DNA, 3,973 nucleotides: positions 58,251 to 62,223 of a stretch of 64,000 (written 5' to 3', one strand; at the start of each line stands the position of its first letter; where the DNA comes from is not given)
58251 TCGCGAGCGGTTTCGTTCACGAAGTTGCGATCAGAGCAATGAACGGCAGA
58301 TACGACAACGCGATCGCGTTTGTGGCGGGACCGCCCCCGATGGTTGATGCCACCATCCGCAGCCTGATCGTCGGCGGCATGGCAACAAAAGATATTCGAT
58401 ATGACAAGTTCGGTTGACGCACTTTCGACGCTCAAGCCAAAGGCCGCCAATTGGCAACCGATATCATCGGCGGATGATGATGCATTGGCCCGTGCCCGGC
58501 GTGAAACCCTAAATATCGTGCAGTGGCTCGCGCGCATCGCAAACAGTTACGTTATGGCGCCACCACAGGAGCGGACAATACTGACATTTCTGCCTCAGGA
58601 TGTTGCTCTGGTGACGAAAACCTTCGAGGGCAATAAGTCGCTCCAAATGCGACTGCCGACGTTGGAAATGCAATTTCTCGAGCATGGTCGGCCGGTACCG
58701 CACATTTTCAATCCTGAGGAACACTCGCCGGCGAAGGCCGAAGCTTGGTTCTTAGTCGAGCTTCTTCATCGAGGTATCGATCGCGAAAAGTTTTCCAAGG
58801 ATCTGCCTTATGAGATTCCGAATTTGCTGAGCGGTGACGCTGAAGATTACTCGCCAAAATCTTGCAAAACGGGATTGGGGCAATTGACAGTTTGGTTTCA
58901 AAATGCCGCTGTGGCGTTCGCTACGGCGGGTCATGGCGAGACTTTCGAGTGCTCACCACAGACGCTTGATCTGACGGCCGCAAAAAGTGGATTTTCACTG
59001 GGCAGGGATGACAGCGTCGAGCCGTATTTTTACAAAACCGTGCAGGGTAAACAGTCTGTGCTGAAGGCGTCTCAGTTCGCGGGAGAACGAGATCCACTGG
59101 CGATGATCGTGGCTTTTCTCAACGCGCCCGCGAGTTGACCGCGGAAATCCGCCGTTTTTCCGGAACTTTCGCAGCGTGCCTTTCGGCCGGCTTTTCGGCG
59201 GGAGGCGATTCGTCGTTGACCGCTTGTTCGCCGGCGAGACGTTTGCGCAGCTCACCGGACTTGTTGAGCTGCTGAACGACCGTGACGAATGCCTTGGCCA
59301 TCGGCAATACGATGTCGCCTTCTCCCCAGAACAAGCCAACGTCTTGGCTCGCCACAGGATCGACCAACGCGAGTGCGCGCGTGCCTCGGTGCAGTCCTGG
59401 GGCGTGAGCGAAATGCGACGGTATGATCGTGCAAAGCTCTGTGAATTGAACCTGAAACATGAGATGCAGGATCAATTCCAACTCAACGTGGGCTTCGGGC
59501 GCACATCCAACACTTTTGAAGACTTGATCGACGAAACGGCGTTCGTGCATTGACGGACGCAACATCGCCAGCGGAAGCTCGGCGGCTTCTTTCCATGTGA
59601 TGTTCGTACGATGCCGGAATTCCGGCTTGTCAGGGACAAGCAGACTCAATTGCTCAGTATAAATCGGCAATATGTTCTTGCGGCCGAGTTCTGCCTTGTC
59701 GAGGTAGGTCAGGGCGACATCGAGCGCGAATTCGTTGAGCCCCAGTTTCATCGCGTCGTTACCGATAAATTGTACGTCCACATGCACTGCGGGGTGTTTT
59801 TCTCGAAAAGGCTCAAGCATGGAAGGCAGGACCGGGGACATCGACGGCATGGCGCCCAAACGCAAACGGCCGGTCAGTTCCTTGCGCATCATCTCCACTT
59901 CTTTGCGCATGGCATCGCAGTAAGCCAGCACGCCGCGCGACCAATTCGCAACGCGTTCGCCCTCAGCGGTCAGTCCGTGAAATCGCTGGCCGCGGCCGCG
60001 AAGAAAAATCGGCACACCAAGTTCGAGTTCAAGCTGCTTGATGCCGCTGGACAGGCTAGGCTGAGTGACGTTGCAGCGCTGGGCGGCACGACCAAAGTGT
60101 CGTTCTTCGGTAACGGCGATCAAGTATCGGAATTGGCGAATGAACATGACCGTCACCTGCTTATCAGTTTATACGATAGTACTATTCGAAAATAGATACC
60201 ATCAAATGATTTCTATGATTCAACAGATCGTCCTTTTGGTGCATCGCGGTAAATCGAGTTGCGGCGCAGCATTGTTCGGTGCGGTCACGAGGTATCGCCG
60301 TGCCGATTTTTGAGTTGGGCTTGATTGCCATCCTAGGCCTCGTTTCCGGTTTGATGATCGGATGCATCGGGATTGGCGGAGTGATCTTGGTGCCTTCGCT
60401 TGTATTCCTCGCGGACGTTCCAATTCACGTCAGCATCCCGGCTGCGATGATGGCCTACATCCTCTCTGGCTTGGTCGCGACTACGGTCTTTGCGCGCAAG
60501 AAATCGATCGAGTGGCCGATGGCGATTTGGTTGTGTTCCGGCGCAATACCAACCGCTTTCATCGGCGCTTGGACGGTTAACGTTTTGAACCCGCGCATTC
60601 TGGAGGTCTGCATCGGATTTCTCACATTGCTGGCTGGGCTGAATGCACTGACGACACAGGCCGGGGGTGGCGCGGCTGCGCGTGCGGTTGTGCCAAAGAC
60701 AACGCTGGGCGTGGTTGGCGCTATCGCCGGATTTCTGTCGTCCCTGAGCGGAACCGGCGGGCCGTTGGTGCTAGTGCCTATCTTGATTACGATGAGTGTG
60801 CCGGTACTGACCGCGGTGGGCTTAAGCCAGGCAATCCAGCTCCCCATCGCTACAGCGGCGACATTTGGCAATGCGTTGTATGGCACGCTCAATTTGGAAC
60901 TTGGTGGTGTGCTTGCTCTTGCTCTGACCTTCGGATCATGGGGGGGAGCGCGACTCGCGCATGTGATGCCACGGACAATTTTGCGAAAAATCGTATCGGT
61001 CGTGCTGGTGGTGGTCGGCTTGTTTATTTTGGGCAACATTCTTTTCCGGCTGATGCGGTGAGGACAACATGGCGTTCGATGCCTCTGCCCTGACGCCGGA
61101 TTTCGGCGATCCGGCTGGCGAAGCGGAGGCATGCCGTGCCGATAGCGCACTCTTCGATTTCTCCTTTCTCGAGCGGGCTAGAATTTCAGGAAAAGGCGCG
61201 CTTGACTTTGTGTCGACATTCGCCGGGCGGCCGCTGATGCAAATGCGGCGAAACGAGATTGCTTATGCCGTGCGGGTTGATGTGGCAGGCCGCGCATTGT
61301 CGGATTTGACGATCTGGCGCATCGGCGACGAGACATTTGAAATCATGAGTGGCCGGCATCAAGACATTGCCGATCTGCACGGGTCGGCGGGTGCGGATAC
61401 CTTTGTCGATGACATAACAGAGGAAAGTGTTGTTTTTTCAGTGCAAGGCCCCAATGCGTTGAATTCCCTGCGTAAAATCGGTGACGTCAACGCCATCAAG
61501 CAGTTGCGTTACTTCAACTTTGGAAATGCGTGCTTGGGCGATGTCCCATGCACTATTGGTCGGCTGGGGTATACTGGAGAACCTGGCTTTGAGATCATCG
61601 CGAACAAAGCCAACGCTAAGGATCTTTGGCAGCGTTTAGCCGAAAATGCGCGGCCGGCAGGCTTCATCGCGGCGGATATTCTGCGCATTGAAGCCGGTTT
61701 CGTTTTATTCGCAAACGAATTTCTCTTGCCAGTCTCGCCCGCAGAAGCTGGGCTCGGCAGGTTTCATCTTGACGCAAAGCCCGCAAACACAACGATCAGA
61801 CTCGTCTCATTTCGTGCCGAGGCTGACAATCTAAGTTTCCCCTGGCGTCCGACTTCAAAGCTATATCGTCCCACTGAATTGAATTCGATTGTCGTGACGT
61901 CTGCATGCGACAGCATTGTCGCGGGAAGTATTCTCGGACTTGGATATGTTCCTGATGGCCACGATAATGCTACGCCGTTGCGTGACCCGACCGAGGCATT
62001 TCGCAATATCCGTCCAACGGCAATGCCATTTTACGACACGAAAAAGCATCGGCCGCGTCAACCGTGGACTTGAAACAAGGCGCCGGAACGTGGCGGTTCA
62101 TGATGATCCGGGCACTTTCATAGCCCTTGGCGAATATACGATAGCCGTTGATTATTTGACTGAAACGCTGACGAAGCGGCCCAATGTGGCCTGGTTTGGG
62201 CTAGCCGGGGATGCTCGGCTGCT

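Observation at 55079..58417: Methanesulfonate monooxygenase operon msmABCD recognised by the CXH-X26-CXXH Rieske spacing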

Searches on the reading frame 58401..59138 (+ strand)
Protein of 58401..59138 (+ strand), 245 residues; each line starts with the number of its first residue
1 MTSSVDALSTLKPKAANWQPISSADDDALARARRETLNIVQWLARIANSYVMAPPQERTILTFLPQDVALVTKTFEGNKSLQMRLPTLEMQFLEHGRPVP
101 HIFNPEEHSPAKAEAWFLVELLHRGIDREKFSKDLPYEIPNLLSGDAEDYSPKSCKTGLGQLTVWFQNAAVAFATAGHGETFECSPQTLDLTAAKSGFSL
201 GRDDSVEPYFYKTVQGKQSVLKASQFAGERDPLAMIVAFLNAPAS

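Call 4: search_protein_families(library=pfam, proteins=[window:58401-59138:+])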
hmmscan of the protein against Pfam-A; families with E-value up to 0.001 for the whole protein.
window:58401-59138:+ (245 aa): 0 families

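Call 7: search_protein_families(library=ncbifam, proteins=[window:58401-59138:+], max_evalue=0.001)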
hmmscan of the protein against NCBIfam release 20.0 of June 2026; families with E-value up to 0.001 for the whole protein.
window:58401-59138:+ (245 aa): 0 families
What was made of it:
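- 58401..59138 (+): Conserved msm-linked protein of unknown function (245 aa). Its start overlaps the msmD stop by 17 nt. No Pfam or NCBIfam hit (calls 4, 7).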

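Call 38: find_homologous_proteins(query=window:58401-59138:+, max_evalue=0.001)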
Query window:58401-59138:+ (245 aa): 502 proteins with E <= 0.001 among 1232 candidates; the best 120 are listed.
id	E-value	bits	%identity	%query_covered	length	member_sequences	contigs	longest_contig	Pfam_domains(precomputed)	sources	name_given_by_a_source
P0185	3.4e-160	549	100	100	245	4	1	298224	-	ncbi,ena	-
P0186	4.4e-129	447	81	100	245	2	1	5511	-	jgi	jgi:hypothetical protein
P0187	1.3e-110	387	73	100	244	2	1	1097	-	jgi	-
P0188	1.1e-108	380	73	100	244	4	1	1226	-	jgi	-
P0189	1.4e-103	364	75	90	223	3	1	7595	-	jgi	-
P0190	4.0e-88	313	59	100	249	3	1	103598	-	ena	-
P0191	8.1e-78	279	55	100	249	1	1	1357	-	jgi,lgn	jgi:hypothetical protein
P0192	1.8e-77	278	60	88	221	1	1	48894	-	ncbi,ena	-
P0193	7.6e-75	270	55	99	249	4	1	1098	-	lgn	-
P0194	8.6e-75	269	57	95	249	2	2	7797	-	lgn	-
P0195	1.8e-74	268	55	100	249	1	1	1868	-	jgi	jgi:hypothetical protein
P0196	3.6e-74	267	57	92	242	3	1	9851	-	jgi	jgi:hypothetical protein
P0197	4.0e-74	267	56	95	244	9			-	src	-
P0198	4.3e-74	267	55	99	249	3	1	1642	-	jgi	-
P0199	1.6e-73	265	59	88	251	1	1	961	-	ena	-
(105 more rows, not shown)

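Call 39: find_encoding_contigs(protein=P0185, flank=3000, max_places=3)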
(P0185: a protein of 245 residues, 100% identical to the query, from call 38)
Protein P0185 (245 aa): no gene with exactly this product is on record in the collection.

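Call 47: predict_structure(alignment_id=A1)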
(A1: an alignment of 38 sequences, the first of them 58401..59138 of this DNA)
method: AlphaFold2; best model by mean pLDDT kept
length: 245 residues; sequences in the alignment: 38
mean_pLDDT: 89.0   pTM: 0.86
mean pLDDT of the five models: 89.0, 88.5, 88.3, 88.0, 84.9
residues with pLDDT >= 90: 184; 70-90: 40; 50-70: 7; < 50: 14
segments of 3 or more residues with pLDDT < 50: 1-14
pLDDT, mean of each block of 10 residues (from residue 1): 37 64 82 94 96 94 96 97 98 97 95 96 96 86 79 94 96 92 95 95 83 92 92 96 81
secondary structure, 60 per line:
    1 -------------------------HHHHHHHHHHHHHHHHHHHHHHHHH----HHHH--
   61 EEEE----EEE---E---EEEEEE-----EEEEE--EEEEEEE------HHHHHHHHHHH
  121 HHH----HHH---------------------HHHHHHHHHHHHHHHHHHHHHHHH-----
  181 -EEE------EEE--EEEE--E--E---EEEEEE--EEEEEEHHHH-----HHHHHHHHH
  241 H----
elements in order: H26-50 H55-58 E61-64 E69-71 E79-84 E90-94 E97-103 H110-123 H152-175 E182-184 E191-193 E196-199 E209-214 E217-222 H223-226 H232-241

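Call 50: fold_search(model_id=the predicted structure, library=pdb)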
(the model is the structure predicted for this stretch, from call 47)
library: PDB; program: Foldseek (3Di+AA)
matches with E <= 10: 323; with E <= 0.001: 0
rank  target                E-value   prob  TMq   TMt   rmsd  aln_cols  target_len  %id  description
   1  3p34_A                8.3e-02  0.14  0.21  0.22  17.2       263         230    9  Polo-like kinase I Polo-box domain in complex with MQSpTPL phosphopeptide (released 2011-04-27)
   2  8crc                  1.7e-01  0.08  0.17  0.18  17.6       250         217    7  Structure of human Plk1 PBD in complex with Allopole-A (released 2023-08-16)
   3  5nei                  2.0e-01  0.11  0.20  0.22  17.2       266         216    8  The structure of the polo-box domain (PBD) of polo-like kinase 1 (Plk1) in complex with JES107 (released 2018-02-21)
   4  4o56_A                2.1e-01  0.08  0.18  0.18  17.3       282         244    8  Structure of PLK1 in complex with peptide (released 2014-12-24)
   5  4h71_A                2.2e-01  0.06  0.17  0.18  18.5       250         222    8  Human Plk1-PBD in complex with Poloxime ((E)-4-(hydroxyimino)-2-isopropyl-5-methylcyclohexa-2,5-dienone) (released 2012-10-03)
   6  8s31_A                2.6e-01  0.08  0.18  0.19  17.6       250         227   10  Crystal structure of human PLK1 Polo-Box Domain in complex with Mis18BP1 (released 2024-08-21)
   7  3p2z_A                2.7e-01  0.08  0.19  0.21  16.8       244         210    6  Polo-like kinase I Polo-box domain in complex with PLHSpTA phosphopeptide from PBIP1 (released 2011-04-27)
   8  1q4k_A                2.9e-01  0.08  0.19  0.20  17.4       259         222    8  The polo-box domain of Plk1 in complex with a phospho-peptide (released 2003-11-11)
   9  6h68_B                2.9e-01  0.02  0.10  0.04  26.7       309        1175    7  Yeast RNA polymerase I elongation complex stalled by cyclobutane pyrimidine dimer (CPD) with fully-ordered A49 (released 2018-08-29)
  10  5nn2                  3.4e-01  0.07  0.17  0.19  16.8       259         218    8  The structure of the polo-box domain (PBD) of Plk1 in complex with Z228588490 (released 2018-02-21)
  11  3p2w                  3.4e-01  0.06  0.15  0.17  17.6       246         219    6  Unliganded form of Polo-like kinase I Polo-box domain (released 2011-04-27)
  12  3rq7_A                3.7e-01  0.06  0.17  0.18  18.2       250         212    5  Polo-like kinase 1 Polo box domain in complex with a C6H5(CH2)8-derivatized peptide inhibitor (released 2011-07-20)
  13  7znp                  3.9e-01  0.08  0.13  0.08  13.1       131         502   13  Structure of AmedSP (released 2023-05-10)
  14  4h71_B                4.1e-01  0.04  0.17  0.18  18.3       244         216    7  Human Plk1-PBD in complex with Poloxime ((E)-4-(hydroxyimino)-2-isopropyl-5-methylcyclohexa-2,5-dienone) (released 2012-10-03)
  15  4x9w_A                4.3e-01  0.05  0.14  0.15  17.9       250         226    7  PLK-1 polo-box domain in complex with Bioactive Imidazolium-containing phosphopeptide macrocycle 4C (released 2015-07-29)
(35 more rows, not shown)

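Call 55: find_related_loci(query=A1, collection=metagenome_contigs, flank=10000)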
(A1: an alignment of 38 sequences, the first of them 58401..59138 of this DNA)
Query A1 (245 aa) in metagenome_contigs; peptide patterns used: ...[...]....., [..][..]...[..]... (x = any residue, [..] = any of these).
200 stretches matched a pattern; 158 encode a relative of the query (tblastn E <= 1e-3); the best 80 are kept; 80 distinct loci.
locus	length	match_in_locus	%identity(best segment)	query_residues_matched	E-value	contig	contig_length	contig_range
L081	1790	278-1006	73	1-244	2e-118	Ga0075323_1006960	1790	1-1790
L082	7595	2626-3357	73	1-245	3e-110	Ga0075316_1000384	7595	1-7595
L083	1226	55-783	73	1-244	2e-116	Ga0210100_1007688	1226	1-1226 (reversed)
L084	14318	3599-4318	57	1-232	5e-83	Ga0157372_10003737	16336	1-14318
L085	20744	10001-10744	55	1-242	7e-83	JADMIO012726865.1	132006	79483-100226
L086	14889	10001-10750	55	1-242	4e-83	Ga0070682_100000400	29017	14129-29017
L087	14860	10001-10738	55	1-244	3e-81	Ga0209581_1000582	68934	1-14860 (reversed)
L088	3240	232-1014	52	1-242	8e-81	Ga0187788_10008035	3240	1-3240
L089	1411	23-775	52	1-242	6e-84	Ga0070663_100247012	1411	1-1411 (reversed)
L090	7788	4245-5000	52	1-240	6e-79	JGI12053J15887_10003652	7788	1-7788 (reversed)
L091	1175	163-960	50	1-244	2e-84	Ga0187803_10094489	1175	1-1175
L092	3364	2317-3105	49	1-241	2e-77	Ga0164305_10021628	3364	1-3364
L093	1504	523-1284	50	1-242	2e-81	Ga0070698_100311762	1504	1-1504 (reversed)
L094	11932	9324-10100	50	1-244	3e-76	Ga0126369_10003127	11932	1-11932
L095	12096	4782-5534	52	1-242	8e-76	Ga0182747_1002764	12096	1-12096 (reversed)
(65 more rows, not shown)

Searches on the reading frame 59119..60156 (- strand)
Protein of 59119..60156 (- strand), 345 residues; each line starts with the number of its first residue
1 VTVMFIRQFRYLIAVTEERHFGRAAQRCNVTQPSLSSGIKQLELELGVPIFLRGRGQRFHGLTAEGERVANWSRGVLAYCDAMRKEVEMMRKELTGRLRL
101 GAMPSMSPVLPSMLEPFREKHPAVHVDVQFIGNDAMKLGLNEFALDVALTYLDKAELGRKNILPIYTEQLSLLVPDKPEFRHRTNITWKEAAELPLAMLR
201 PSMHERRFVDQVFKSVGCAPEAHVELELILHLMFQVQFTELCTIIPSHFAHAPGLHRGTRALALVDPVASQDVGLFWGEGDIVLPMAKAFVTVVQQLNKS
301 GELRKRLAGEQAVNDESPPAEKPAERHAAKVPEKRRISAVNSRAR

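Call 4: search_protein_families(library=pfam, proteins=[window:59119-60156:-])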
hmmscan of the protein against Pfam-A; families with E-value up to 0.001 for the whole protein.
window:59119-60156:- (345 aa): 2 families
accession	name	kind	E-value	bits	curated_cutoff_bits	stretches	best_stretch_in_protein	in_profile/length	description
PF03466.25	LysR_substrate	-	2.1e-25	89.8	28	1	92-296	2-206/209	LysR substrate binding domain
PF00126.33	HTH_1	-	1.2e-17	64.1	26.6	1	6-67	1-60/60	Bacterial regulatory helix-turn-helix protein, lysR family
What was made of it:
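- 59119..60156 (-): LysR-family regulator, convergent with and overlapping the unknown ORF. Pfam HTH_1 + LysR_substrate (call 4).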

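Call 7: search_protein_families(library=ncbifam, proteins=[window:59119-60156:-], max_evalue=0.001)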
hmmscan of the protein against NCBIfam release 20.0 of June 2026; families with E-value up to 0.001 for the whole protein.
window:59119-60156:- (345 aa): 45 families (the best 25 are shown)
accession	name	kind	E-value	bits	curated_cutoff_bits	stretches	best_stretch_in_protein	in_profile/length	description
NF008416.0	PRK11242.1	equivalog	4.8e-42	144.3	277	1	4-300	1-293/300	transcriptional regulator CynR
NF045775.1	acetoin_reg_AlsR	exception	2.3e-26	93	430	1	4-222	1-219/290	acetoin biosynthesis transcriptional regulator AlsR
NF008361.0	PRK11151.1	equivalog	7.1e-24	84.6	329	1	4-281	1-276/305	DNA-binding transcriptional regulator OxyR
NF047520.1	trans_act_CidR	equivalog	2.3e-23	82.8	415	1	4-296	1-290/292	cidABC operon transcriptional activator CidR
NF053705.1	TransRegGltCGpos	equivalog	6.5e-23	81.4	350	1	4-297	1-292/300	glutamate biosynthesis transcriptional regulator GltC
NF007385.0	PRK09906.1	equivalog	1.1e-22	80.6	356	1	4-251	1-247/296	DNA-binding transcriptional regulator HcaR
NF007439.0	PRK09986.1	equivalog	9.3e-22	77.7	290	1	7-225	10-229/296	LysR family transcriptional regulator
NF040786.1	LysR_Sec_metab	equivalog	1.2e-21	77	250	1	4-219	1-216/298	selenium metabolism-associated LysR family transcriptional regulator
NF008722.0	PRK11716.1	equivalog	2.8e-21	75.8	246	1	4-295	1-291/293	HTH-type transcriptional activator IlvY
TIGR03339.1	phn_lysR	subfamily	1.3e-19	70.5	341.1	1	10-227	3-215/279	aminoethylphosphonate catabolism associated LysR family transcriptional regulator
NF009327.0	PRK12684.1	subfamily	1.1e-18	67.5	402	1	4-221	1-219/313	CysB family HTH-type transcriptional regulator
NF009325.0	PRK12680.1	equivalog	1.6e-17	63.9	482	1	4-221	1-220/327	LysR family transcriptional regulator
NF009326.0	PRK12681.1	equivalog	2.7e-16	59.9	436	1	4-221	1-219/324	HTH-type transcriptional regulator CysB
NF047711.1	PutUtilRegPtrR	equivalog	2e-15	56.7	400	1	6-281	3-270/283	putrescine utilization regulator PtrR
TIGR02424.1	TF_pcaQ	equivalog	7.7e-15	54.6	303.8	1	6-294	5-294/300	pca operon transcription factor PcaQ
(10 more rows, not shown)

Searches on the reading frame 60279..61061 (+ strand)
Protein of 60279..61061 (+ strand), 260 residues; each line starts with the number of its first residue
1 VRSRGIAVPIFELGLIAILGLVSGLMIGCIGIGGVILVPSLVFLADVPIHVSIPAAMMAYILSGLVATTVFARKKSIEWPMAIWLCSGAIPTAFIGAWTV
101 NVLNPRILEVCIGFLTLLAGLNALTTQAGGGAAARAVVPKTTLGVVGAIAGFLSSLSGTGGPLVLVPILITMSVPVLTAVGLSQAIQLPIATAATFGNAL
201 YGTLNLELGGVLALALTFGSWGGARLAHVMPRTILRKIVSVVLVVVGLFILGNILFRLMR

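Call 7: search_protein_families(library=ncbifam, proteins=[window:60279-61061:+], max_evalue=0.001)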
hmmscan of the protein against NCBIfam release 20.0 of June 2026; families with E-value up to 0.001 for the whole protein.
window:60279-61061:+ (260 aa): 1 family
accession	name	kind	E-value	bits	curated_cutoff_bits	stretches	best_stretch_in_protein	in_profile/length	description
NF007909.0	PRK10621.1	equivalog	3.2e-07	29.9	383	1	142-251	14-122/266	hypothetical protein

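Call 32: search_protein_families(library=pfam, proteins=[window:60279-61061:+])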
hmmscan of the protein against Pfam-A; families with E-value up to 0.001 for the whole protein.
window:60279-61061:+ (260 aa): 1 family
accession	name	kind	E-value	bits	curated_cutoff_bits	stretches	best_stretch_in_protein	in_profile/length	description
PF01925.25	TauE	-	5.1e-38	131.5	32.6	1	16-249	1-236/237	Sulfite exporter TauE/SafE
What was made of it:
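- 60279..61061 (+): TauE/SafE-family sulfite exporter. Pfam TauE, 131 bits (call 32).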

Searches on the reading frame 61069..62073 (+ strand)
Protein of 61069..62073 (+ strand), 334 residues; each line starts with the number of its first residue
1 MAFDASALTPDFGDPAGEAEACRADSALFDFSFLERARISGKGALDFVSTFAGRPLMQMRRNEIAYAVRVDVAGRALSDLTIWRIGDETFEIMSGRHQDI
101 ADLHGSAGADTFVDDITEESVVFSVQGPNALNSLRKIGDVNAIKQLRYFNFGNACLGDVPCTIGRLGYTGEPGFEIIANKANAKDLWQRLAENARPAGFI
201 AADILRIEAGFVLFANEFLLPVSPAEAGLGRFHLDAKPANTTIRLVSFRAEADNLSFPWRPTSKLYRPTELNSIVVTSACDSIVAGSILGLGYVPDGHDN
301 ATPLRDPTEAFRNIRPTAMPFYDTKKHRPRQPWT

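Call 7: search_protein_families(library=ncbifam, proteins=[window:61069-62073:+], max_evalue=0.001)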
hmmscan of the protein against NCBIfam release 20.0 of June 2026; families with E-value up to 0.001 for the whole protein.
window:61069-62073:+ (334 aa): 8 families
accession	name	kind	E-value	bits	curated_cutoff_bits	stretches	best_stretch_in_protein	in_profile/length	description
NF001567.0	PRK00389.1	subfamily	9.4e-38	130.1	300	1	13-231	32-254/359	glycine cleavage system aminomethyltransferase GcvT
NF053776.1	TmaoDeMthMsil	equivalog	4.1e-31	108.3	1100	1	16-237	419-654/763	trimethylamine N-oxide demethylase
TIGR00528.1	gcvT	equivalog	9.7e-30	103.7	235.85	1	16-230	33-253/362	glycine cleavage system aminomethyltransferase GcvT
NF010093.0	PRK13579.1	equivalog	1.1e-27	96.8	459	1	22-229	48-256/371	glycine cleavage system aminomethyltransferase GcvT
TIGR01372.1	soxA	subfamily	4.1e-16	58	1164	1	18-232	649-878/996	sarcosine oxidase subunit alpha family protein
NF009133.0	PRK12486.1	equivalog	4.5e-16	58.7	410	1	27-233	56-266/369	dimethylsulfoniopropionate demethylase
NF047885.1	VanMgalDeMLigM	equivalog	5.5e-07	28.9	580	1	10-200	30-234/461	vanillate/3-O-methylgallate O-demethylase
NF047633.1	SyrngDmethDesA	equivalog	3.4e-06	25.9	800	1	18-198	39-231/453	syringate O-demethylase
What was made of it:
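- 61069..62073 (+): GcvT-like folate-binding protein (334 aa), candidate THF-dependent formaldehyde acceptor. Below the GcvT cut-offs, with hits to the TMAO demethylase and DmdA models (call 7).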

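Call 32: search_protein_families(library=pfam, proteins=[window:61069-62073:+])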
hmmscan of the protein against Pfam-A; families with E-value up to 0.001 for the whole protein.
window:61069-62073:+ (334 aa): 1 family
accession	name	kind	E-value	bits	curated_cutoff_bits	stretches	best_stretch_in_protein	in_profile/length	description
PF01571.26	GCV_T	-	4.5e-46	157.6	25.6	1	17-231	31-254/255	Aminomethyltransferase folate-binding domain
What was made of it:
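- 61069..62073 (+): Pfam GCV_T (call 32).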

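Call 73: search_solved_structures(query=window:61069-62073:+, max_evalue=1e-8, show_alignments=0)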
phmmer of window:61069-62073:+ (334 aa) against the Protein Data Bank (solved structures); distinct sequences matched with E-value up to 1e-8: 13.
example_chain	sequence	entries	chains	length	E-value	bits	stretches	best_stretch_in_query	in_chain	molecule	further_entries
1yx2_A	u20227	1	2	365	6.2e-22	81.3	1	10-231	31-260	Aminomethyltransferase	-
1pj5_A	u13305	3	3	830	9.9e-22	80.6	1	12-231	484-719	N,N-dimethylglycine oxidase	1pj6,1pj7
3gsi_A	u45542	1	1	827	1.3e-20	76.9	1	12-231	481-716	N,N-dimethylglycine oxidase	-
1woo_A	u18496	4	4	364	3e-20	75.7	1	18-230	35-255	Aminomethyltransferase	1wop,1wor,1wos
3a8i_A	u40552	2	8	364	1e-17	67.4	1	11-230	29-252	Aminomethyltransferase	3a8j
1vlo_A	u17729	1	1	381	1.2e-17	67.2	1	11-230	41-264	Aminomethyltransferase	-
3a8k_A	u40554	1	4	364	5.1e-17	65.1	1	11-230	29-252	Aminomethyltransferase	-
9q59_A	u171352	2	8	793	8.4e-17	64.4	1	14-239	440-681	trimethylamine N-oxide demethylase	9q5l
9q5a_A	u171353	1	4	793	8.6e-17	64.4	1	14-239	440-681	Trimethylamine N-oxide Demethylase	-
4p9s_A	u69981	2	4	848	4.3e-12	48.9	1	36-245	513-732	Dimethylglycine dehydrogenase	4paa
1wsr_A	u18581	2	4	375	5.2e-12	48.7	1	22-230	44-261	Aminomethyltransferase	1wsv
3gir_A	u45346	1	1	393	1.5e-11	47.1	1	22-229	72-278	Aminomethyltransferase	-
4pab_A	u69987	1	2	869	2.4e-11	46.5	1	51-244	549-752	Dimethylglycine dehydrogenase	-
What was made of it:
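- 61069..62073 (+): PDB hits to the folate domains of dimethylglycine oxidase and TMAO demethylase (call 73).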
